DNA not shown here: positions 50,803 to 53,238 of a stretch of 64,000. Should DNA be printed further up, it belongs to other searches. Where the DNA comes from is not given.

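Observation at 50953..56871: Amine oxidase + kinase-STAND two-gene unit: candidate undescribed signalling or defence system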

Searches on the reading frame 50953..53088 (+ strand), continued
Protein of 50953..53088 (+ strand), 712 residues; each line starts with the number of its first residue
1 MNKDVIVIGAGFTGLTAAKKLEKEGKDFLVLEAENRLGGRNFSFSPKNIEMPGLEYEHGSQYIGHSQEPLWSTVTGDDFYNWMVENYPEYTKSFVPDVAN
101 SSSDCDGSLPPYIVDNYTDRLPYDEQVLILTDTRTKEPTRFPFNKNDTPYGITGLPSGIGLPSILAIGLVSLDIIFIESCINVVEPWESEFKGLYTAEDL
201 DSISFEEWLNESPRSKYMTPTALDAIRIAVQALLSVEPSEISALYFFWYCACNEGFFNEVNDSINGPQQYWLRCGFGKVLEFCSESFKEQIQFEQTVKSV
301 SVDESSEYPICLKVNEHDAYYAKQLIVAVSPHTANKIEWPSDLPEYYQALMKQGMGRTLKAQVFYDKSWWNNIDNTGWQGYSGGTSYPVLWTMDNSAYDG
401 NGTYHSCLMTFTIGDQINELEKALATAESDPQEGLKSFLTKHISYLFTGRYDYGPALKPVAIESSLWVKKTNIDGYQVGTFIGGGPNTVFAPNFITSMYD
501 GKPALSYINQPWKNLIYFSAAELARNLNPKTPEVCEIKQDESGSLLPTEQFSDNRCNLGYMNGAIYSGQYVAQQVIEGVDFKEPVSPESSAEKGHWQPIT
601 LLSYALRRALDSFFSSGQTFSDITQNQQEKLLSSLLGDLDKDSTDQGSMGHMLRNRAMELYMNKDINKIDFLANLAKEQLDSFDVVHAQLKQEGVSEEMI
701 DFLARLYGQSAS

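Call 21: find_related_loci(query=A1, collection=genome_contigs, flank=10000)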
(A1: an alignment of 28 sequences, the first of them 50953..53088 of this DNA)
Query A1 (712 aa) in genome_contigs; peptide patterns used: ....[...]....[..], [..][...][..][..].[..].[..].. (x = any residue, [..] = any of these).
600 stretches matched a pattern (row limit reached: there are more); 111 encode a relative of the query (tblastn E <= 1e-3); the best 80 are kept; 80 distinct loci.
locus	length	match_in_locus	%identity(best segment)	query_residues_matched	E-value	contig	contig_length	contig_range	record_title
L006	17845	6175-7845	34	4-594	9e-92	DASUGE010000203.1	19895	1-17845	MAG TPA_asm: Polyangiaceae bacterium isolate SMAG_U1397 k141_44184, whole genome shotgun sequence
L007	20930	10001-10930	25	4-388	5e-23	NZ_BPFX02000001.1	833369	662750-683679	Pseudomonas paralcaligenes strain MRCP1333 NODE_1, whole genome shotgun sequence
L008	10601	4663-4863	44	4-75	5e-12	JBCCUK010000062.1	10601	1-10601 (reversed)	MAG: Pseudomonadota bacterium isolate P01_E01_bin.12 k141_1618138_length_10601_cov_14.4170, whole genome shotgun sequenc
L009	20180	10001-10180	51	1-63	9e-10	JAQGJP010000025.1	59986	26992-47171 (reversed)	MAG: Rhizobium sp. isolate RYN_488 scaffold_1974000, whole genome shotgun sequence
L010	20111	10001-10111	65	4-40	2e-9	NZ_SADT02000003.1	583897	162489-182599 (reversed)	Mesorhizobium sp. M2E.F.Ca.ET.219.01.1.1 NODE_3_length_583897_cov_18.6045, whole genome shotgun sequence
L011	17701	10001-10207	41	2-74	3e-9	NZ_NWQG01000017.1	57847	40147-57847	Mesorhizobium sanjuanii strain BSA136 contig00017, whole genome shotgun sequence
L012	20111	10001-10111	65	4-40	2e-9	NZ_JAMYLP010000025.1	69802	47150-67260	Mesorhizobium sp. M1322 M1322_contig00025, whole genome shotgun sequence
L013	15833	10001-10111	65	4-40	5e-9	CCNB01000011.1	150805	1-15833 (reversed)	Mesorhizobium plurifarium genome assembly Mesorhizobium plurifarium STM8773 genome assembly, contig MPLDJ20_Contig_19, w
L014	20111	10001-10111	62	4-40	8e-9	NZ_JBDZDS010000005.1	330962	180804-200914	Mesorhizobium sp. KR1-2 contig5, whole genome shotgun sequence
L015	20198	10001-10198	41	1-69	7e-9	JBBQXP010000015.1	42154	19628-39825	MAG: Gaiellales bacterium isolate Co_metawrap_2122 Cmw_2122_k141_15712117_length_42154_cov_77.0000, whole genome shotgun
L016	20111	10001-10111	62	4-40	2e-8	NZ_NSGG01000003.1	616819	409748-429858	Mesorhizobium sp. WSM3859 contig_3, whole genome shotgun sequence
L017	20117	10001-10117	59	2-40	2e-8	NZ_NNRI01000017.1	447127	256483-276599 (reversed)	Mesorhizobium sophorae strain ICMP 19535 contig17, whole genome shotgun sequence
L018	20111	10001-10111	59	4-40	2e-8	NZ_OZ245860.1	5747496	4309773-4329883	MAG: Mesorhizobium sp. isolate ae925171-fcc8-4610-a4e3-48073542a061 chromosome 1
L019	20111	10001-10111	57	4-40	5e-8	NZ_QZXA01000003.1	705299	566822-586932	Mesorhizobium jarvisii strain LMG 28313 NODE_3_length_705299_cov_11.4691, whole genome shotgun sequence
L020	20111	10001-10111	57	4-40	9e-8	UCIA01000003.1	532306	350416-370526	Rhizobiales bacterium isolate AFS083231 genome assembly, contig: contig_3, whole genome shotgun sequence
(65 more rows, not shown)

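Call 28: search_solved_structures(query=window:50953-53088:+, max_evalue=0.01)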
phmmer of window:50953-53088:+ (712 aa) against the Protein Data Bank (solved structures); distinct sequences matched with E-value up to 0.01: 87 (the best 60 are shown).
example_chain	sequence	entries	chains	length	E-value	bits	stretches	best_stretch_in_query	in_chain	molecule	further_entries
2xfo_A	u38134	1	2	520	5.9e-24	88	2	197-437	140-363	Amine oxidase [flavin-containing] B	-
1gos_A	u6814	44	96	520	6.4e-24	87.9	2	197-437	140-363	MONOAMINE OXIDASE | AMINE OXIDASE [FLAVIN-CONTAINING] B | AMINE OXIDASE (FLAVIN-CONTAINING) B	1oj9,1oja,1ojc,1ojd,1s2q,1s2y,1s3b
2xfu_A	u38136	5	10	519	6.6e-24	87.8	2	197-437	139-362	Amine oxidase [flavin-containing] B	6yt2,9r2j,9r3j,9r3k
2bk4_A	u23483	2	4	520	8.1e-24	87.5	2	197-437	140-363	AMINE OXIDASE [FLAVIN-CONTAINING] B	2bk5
2c73_A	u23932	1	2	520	9.8e-24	87.3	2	197-437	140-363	AMINE OXIDASE (FLAVIN-CONTAINING) B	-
2c72_A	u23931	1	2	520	1e-23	87.2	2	197-437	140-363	AMINE OXIDASE (FLAVIN-CONTAINING) B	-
2c76_A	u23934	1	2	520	1e-23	87.2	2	197-437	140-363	AMINE OXIDASE (FLAVIN-CONTAINING) B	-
2c75_A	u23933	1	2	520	1.2e-23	87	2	197-468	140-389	AMINE OXIDASE (FLAVIN-CONTAINING) B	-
2z5x_A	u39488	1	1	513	2.3e-23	86.1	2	219-412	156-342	Amine oxidase [flavin-containing] A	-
2z5y_A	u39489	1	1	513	2.4e-23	86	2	219-412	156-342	Amine oxidase [flavin-containing] A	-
2bxr_A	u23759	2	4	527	2.5e-23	85.9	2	219-412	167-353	AMINE OXIDASE [FLAVIN-CONTAINING] A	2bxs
3zyx_A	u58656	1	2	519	2.9e-23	85.7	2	197-437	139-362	AMINE OXIDASE [FLAVIN-CONTAINING] B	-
1o5w_A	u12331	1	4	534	2.2e-20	76.2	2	218-411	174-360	Amine oxidase [flavin-containing] A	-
4i58_A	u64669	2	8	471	1.5e-17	66.8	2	196-383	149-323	Cyclohexylamine Oxidase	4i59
6lqc_A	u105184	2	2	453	2e-15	59.8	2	157-378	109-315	Cyclohexylamine Oxidase | Amine oxidase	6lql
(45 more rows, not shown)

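Call 45: predict_structure(alignment_id=A1)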
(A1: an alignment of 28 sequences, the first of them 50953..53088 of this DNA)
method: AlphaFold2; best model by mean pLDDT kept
length: 712 residues; sequences in the alignment: 28
mean_pLDDT: 79.4   pTM: 0.81
mean pLDDT of the five models: 79.4, 79.1, 77.5, 77.4, 77.0
residues with pLDDT >= 90: 303; 70-90: 223; 50-70: 80; < 50: 106
segments of 3 or more residues with pLDDT < 50: 98-106, 468-483, 591-599, 612-623, 627-651, 667-670, 672-683, 685-687, 705-712
pLDDT, mean of each block of 10 residues (from residue 1): 97 96 98 82 83 83 85 93 94 61 57 82 87 93 82 79 81 83 91 87 96 84 93 91 96 86 77 91 96 94 97 91 96 92 93 88 93 87 87 89 91 88 81 89 94 93 70 40 68 94 88 95 89 69 56 87 93 96 78 47 53 46 48 43 41 52 51 48 48 54 45 35
secondary structure, 60 per line:
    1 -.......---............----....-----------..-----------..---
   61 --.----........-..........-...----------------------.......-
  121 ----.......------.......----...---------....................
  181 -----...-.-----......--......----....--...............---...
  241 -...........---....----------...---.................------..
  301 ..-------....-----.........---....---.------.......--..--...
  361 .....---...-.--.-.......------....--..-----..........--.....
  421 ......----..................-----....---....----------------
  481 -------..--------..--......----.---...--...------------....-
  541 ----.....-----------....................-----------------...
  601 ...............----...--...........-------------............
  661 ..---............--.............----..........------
elements in order (helices of 4 or more, strands of 3 or more residues): E2-8 H12-23 E28-31 H68-75 H77-86 E113-115 H116-119 E125-131 E138-144 H161-180 H197-201 H205-209 H214-217 H220-234 H243-252 H256-259 E270-272 H276-290 E299-302 E310-313 E319-327 H331-334 H345-351 E358-365 E378-384 E391-394 E404-413 H416-426 H431-448 H454-457 E461-464 H504-507 E516-518 E536-539 E545-549 H561-580 H598-615 H625-635 H649-662 H666-677 H680-692 H697-706

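Call 50: fold_search(model_id=the predicted structure, library=pdb)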
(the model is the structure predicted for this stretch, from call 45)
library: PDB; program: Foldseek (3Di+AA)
matches with E <= 10: 1849; with E <= 0.001: 813
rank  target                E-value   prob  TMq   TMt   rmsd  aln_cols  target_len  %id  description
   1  2z5y                  8.7e-30  1.00  0.58  0.79   7.6       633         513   20  Crystal Structure of Human Monoamine Oxidase A (G110A) with Harmine (released 2008-04-01)
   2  2bxr_A                9.7e-30  1.00  0.56  0.87   3.9       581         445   21  Human Monoamine Oxidase A in complex with Clorgyline, Crystal Form A (released 2005-08-09)
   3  1o5w_B                2.9e-29  1.00  0.57  0.79   5.2       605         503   19  The structure basis of specific recognitions for substrates and inhibitors of rat monoamine oxidase A (released 2004-04-20)
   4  2xfo_A                4.0e-29  1.00  0.55  0.77   7.2       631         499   19  tranylcypromine-inhibited human monoamine oxidase B Ile199Ala mutant in complex with 2-(2-benzofuranyl)-2-imidazoline (released 2010-10-06)
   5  1o5w_D                4.3e-29  1.00  0.57  0.78   5.2       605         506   19  The structure basis of specific recognitions for substrates and inhibitors of rat monoamine oxidase A (released 2004-04-20)
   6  2z5x                  5.0e-29  1.00  0.57  0.77   7.8       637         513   20  Crystal Structure of Human Monoamine Oxidase A with Harmine (released 2008-04-01)
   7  1o5w_C                5.6e-29  1.00  0.57  0.78   6.8       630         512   19  The structure basis of specific recognitions for substrates and inhibitors of rat monoamine oxidase A (released 2004-04-20)
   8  1o5w_A                5.6e-29  1.00  0.57  0.78   7.6       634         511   19  The structure basis of specific recognitions for substrates and inhibitors of rat monoamine oxidase A (released 2004-04-20)
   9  2c72_A                1.0e-28  1.00  0.57  0.80   6.6       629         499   19  Functional Role of the Aromatic Cage in Human Monoamine Oxidase B: Structures and Catalytic Properties of Tyr435 Mutan (released 2006-04-19)
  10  2xfo_B                4.2e-28  1.00  0.57  0.81   6.8       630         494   19  tranylcypromine-inhibited human monoamine oxidase B Ile199Ala mutant in complex with 2-(2-benzofuranyl)-2-imidazoline (released 2010-10-06)
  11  2c76_A                6.3e-28  1.00  0.57  0.80   6.6       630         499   19  Functional Role of the Aromatic Cage in Human Monoamine Oxidase B: Structures and Catalytic Properties of Tyr435 Mutan (released 2006-04-19)
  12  6fvz_A                6.3e-28  1.00  0.57  0.80   6.6       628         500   19  Crystal structure of human monoamine oxidase B (MAO B) in complex with dimethylphenyl-chromone-carboxamide (released 2018-04-25)
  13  1gos_A                6.7e-28  1.00  0.57  0.79   6.6       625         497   20  Human Monoamine Oxidase B (released 2001-11-29)
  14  2c72_B                7.1e-28  1.00  0.56  0.80   5.4       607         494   19  Functional Role of the Aromatic Cage in Human Monoamine Oxidase B: Structures and Catalytic Properties of Tyr435 Mutan (released 2006-04-19)
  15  7b0v_A                9.2e-28  1.00  0.56  0.78   7.0       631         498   19  Crystal Structure of human monoamine oxidase B in complex with (E)-3-phenyl-1-(3-(trifluoromethyl)phenyl)prop-2-en-1-o (released 2021-11-03)
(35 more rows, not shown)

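Call 64: search_protein_representatives(alignment_id=A1)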
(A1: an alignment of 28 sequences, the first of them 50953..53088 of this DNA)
Query: 28 sequences, 702 profile positions. Proteins with E-value up to 0.001 (for the whole library): 26343; up to 1e-10: 5432; up to 1e-30: 777. The best 150 are listed.
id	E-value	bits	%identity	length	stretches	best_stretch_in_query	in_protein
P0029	1.4e-269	913.1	-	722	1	3-693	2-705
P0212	3.8e-257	872.0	-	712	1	3-681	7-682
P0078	1.8e-251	853.2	-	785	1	5-694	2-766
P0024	2.1e-248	843.1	-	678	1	4-674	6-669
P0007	2.2e-240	816.6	-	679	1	4-679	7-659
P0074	1.3e-239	814.0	-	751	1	1-681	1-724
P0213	2.9e-238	809.6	-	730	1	4-681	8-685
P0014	2.7e-231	786.5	-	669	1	6-681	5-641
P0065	2.7e-226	770.0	-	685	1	1-680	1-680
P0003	3.5e-216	736.6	-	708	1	6-575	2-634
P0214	6.4e-207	705.9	-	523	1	39-538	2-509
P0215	4.2e-204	696.6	-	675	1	2-644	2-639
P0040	1.9e-192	658.1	-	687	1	5-650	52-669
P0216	1.1e-149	516.8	-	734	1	4-661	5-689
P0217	3.6e-143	495.2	-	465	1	196-645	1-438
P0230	1.8e-79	284.7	-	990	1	6-470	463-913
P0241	1.7e-70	255.0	-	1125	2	5-469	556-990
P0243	1.2e-68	248.9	-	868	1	5-469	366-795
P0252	5.5e-61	223.6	-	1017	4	160-345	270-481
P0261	5.1e-57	210.5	-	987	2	156-468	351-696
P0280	6.8e-53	196.8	-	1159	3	150-400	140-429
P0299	6.1e-51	190.4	-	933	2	7-468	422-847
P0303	9.8e-51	189.7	-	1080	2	4-468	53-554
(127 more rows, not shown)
